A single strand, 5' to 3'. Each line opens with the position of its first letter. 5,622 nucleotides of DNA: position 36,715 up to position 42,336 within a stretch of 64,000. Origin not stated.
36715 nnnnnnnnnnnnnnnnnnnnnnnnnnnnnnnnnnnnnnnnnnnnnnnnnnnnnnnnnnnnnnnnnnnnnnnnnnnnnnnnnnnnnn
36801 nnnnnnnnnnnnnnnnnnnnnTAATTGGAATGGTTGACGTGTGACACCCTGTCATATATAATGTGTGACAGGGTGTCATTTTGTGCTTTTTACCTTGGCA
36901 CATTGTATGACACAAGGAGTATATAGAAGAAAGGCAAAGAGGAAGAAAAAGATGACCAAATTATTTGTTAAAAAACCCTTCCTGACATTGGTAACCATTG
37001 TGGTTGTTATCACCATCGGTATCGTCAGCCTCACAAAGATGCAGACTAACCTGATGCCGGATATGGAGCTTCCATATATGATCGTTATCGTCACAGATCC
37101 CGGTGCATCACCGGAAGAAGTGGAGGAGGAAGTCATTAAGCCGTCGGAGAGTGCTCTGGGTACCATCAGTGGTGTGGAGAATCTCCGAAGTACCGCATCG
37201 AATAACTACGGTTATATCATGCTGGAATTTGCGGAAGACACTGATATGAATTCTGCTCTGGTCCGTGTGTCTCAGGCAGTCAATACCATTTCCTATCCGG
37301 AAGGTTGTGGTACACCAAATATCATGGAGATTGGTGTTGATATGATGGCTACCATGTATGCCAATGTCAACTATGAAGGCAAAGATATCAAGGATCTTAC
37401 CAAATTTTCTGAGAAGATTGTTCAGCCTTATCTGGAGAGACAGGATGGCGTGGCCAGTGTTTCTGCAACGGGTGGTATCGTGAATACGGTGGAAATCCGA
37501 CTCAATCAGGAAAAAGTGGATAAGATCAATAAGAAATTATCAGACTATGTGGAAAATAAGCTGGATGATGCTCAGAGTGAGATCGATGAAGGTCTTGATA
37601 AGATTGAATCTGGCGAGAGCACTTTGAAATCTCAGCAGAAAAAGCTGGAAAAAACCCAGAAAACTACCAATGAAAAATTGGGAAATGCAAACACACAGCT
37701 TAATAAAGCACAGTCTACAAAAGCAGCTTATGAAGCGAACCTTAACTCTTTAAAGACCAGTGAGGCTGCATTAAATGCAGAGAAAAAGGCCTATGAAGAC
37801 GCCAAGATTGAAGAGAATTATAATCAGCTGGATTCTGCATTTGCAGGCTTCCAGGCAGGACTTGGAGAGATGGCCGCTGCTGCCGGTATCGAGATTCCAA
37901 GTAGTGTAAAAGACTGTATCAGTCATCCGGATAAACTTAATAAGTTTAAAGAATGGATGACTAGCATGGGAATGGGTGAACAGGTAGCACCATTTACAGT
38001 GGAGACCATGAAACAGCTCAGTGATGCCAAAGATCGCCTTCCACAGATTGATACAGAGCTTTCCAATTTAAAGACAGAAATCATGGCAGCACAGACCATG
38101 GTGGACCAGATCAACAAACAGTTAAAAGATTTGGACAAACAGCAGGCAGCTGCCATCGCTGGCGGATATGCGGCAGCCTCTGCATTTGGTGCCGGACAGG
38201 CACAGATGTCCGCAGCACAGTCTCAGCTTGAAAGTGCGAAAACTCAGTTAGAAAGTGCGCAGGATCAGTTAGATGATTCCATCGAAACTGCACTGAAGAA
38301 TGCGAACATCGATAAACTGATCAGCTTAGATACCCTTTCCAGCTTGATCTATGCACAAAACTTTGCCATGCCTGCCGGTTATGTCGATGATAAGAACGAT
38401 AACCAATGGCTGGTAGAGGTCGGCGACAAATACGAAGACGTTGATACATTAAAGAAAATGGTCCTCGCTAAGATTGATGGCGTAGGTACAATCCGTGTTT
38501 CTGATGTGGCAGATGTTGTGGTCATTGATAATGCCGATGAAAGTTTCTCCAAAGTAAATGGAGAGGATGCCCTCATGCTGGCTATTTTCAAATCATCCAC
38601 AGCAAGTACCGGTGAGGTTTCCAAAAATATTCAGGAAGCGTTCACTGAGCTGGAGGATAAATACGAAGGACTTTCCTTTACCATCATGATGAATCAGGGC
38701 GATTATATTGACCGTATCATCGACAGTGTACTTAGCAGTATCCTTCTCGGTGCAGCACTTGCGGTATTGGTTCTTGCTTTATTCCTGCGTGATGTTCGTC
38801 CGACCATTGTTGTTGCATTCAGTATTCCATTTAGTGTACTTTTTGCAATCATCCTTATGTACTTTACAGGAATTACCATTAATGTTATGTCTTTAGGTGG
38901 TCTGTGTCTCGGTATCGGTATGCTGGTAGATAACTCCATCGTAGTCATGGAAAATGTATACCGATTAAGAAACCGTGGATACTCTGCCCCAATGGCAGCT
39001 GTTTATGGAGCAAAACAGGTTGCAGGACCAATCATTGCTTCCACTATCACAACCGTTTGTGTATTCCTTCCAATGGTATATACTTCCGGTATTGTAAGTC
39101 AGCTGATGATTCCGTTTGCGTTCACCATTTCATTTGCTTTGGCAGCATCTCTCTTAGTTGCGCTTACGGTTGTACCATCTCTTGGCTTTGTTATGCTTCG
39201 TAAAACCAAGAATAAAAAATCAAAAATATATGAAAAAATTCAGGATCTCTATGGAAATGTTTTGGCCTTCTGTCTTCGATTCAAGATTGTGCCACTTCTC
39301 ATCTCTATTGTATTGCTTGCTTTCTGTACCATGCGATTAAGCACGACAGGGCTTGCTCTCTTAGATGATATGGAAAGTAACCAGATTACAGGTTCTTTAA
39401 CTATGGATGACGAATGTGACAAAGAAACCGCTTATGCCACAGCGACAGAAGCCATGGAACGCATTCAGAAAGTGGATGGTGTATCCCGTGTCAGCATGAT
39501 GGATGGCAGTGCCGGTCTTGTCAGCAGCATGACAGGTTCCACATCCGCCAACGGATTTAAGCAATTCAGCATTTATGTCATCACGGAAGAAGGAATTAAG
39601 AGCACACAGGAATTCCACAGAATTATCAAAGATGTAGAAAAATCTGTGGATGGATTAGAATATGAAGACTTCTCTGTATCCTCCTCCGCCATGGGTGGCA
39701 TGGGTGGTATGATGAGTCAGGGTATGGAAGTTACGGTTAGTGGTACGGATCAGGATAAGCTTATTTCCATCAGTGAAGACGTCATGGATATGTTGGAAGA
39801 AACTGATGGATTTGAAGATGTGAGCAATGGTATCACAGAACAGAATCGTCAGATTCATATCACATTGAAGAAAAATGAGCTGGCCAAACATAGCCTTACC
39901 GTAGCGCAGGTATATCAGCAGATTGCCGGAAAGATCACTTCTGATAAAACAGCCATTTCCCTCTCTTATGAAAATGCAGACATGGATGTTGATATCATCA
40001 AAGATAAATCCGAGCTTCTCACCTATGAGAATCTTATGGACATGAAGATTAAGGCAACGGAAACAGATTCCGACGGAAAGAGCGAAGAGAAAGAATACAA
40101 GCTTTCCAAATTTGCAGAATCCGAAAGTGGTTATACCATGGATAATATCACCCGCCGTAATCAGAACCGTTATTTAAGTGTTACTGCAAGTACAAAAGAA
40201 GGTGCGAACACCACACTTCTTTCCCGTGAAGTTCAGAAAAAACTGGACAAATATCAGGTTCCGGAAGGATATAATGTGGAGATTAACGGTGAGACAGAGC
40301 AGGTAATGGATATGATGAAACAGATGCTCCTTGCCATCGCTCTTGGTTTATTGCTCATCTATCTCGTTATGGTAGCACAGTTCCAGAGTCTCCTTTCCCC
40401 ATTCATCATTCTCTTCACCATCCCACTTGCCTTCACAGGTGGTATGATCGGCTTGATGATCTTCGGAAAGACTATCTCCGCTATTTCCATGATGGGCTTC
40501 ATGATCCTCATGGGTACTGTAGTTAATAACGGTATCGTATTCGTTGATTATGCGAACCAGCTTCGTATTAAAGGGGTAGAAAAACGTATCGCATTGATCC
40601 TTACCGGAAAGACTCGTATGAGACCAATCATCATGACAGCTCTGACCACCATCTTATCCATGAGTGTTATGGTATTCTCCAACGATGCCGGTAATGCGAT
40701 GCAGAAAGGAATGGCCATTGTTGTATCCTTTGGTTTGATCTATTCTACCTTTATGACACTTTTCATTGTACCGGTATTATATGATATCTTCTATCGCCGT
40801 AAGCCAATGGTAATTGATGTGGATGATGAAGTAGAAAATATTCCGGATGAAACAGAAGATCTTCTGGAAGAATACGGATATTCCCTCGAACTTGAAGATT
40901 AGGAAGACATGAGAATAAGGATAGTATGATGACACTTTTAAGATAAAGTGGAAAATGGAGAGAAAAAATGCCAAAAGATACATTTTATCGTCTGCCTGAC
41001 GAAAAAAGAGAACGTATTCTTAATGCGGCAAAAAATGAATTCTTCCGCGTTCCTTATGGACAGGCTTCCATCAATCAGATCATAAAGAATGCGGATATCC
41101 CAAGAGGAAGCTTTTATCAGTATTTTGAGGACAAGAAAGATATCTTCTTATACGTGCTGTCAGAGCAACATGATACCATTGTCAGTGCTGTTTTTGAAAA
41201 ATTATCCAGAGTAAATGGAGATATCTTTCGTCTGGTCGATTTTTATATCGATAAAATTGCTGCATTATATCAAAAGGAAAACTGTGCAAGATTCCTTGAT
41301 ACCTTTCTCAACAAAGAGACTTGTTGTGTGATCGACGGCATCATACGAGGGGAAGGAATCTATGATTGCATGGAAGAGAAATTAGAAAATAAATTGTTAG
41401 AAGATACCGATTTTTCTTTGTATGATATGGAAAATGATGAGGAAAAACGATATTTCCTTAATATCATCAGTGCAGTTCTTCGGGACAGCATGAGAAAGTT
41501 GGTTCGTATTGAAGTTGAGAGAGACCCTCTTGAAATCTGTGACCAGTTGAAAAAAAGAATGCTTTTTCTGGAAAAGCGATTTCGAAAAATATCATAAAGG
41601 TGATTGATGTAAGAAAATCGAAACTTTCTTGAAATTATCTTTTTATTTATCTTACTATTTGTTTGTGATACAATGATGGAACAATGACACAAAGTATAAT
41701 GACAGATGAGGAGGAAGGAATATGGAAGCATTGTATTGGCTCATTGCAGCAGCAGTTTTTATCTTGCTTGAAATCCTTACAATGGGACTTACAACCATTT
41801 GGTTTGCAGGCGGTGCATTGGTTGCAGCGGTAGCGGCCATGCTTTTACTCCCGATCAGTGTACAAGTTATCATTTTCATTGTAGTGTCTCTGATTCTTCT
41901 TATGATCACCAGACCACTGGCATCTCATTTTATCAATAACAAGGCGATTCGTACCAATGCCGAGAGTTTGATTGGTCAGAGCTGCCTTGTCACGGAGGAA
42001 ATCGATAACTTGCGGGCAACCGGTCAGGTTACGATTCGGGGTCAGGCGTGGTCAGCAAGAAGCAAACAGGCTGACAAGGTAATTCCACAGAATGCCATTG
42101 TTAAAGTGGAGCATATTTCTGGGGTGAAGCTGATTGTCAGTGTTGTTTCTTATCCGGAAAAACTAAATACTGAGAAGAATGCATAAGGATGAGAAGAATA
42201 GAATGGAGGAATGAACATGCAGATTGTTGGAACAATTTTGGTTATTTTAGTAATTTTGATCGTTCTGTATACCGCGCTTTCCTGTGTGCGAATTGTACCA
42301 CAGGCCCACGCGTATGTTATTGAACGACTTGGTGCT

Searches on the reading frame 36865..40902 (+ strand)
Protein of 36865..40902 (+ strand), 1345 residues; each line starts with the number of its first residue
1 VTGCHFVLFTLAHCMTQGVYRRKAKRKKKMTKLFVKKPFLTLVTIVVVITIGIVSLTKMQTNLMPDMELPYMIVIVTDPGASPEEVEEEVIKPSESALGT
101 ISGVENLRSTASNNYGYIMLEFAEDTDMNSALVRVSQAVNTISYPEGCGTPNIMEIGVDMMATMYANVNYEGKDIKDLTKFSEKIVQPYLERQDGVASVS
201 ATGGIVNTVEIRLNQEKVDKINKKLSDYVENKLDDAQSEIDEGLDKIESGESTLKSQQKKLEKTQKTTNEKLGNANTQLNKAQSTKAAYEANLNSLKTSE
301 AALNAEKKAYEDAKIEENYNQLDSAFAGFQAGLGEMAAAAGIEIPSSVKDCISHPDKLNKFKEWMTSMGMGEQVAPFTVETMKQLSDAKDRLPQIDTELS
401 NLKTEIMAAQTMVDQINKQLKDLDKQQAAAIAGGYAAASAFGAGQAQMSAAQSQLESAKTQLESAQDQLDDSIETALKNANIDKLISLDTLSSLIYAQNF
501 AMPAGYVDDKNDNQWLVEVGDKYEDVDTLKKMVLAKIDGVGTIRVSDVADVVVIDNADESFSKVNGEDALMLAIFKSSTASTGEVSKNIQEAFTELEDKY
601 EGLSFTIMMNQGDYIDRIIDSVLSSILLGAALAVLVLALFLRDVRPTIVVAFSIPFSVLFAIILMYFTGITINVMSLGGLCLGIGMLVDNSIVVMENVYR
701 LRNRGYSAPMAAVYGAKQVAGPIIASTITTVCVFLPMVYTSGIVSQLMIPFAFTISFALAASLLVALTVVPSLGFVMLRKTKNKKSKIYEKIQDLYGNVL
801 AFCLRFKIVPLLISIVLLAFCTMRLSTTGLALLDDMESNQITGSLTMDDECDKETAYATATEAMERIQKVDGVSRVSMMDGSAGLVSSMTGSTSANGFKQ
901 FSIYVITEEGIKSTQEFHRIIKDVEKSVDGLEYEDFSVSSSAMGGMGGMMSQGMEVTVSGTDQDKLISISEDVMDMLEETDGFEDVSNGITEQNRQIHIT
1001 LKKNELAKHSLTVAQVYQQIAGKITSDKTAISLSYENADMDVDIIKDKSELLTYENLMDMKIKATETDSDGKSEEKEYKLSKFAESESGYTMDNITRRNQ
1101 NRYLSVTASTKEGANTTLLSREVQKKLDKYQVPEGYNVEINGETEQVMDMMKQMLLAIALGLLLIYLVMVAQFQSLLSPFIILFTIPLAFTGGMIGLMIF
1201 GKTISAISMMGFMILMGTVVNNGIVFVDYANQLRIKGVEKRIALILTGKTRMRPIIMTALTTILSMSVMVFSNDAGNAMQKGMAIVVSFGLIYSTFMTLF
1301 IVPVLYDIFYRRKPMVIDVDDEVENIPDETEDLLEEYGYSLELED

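Call 79: search_protein_families(library=pfam, proteins=[window:36865-40902:+], max_evalue=0.000001)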
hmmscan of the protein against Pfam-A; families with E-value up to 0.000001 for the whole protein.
window:36865-40902:+ (1345 aa): 2 families
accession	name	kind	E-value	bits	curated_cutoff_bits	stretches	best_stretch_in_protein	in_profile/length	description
PF00873.25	ACR_tran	-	1.6e-179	599.3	28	2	486-1309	198-1020/1021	AcrB/AcrD/AcrF family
PF03176.21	MMPL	-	8.2e-10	38.6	20.5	1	1120-1312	107-305/333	MMPL family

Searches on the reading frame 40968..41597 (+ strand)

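Call 45: search_protein_families(library=pfam, proteins=[window:40968-41597:+], max_evalue=0.00001)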
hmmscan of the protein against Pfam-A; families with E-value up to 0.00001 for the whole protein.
window:40968-41597:+ (209 aa): 1 family
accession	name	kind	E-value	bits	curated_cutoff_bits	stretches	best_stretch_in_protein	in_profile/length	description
PF00440.29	TetR_N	-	1.3e-09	38.1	24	1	17-62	1-46/47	Bacterial regulatory proteins, tetR family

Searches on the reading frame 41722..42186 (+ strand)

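Call 45: search_protein_families(library=pfam, proteins=[window:41722-42186:+], max_evalue=0.00001)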
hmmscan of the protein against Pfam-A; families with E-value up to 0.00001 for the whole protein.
window:41722-42186:+ (154 aa): 1 family
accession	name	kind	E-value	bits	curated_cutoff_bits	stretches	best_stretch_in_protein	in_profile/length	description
PF01957.25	NfeD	-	5.8e-15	55.7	29.1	1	80-139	1-55/57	NfeD-like C-terminal, partner-binding domain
